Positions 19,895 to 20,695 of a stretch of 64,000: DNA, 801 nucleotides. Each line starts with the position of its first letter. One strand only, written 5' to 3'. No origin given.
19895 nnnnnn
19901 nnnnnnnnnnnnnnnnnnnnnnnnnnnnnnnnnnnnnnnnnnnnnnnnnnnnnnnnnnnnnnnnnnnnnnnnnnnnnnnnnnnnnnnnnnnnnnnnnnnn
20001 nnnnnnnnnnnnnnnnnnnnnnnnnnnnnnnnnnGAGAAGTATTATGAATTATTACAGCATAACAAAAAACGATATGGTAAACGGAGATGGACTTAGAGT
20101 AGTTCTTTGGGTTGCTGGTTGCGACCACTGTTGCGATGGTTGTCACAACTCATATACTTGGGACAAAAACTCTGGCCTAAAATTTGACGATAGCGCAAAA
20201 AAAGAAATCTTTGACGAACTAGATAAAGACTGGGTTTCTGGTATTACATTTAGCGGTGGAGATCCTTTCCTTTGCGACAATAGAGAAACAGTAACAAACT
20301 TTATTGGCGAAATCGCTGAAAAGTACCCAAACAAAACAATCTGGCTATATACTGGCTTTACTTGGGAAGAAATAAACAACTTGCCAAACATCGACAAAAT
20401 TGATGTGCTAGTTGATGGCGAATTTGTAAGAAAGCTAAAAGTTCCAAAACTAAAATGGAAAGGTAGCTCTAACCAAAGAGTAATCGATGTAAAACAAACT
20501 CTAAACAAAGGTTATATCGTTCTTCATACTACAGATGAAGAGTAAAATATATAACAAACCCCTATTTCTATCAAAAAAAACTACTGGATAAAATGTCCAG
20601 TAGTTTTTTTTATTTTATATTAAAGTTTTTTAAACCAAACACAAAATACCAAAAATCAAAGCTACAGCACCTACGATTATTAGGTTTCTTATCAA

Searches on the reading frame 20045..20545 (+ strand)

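Call 80: search_protein_families(library=pfam, proteins=[window:20045-20545:+], max_evalue=0.00001)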
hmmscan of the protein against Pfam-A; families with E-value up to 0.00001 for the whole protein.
window:20045-20545:+ (166 aa): 1 family
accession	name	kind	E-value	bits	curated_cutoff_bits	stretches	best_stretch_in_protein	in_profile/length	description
PF13353.11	Fer4_12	-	1.1e-46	159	22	1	12-147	1-137/137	4Fe-4S single cluster domain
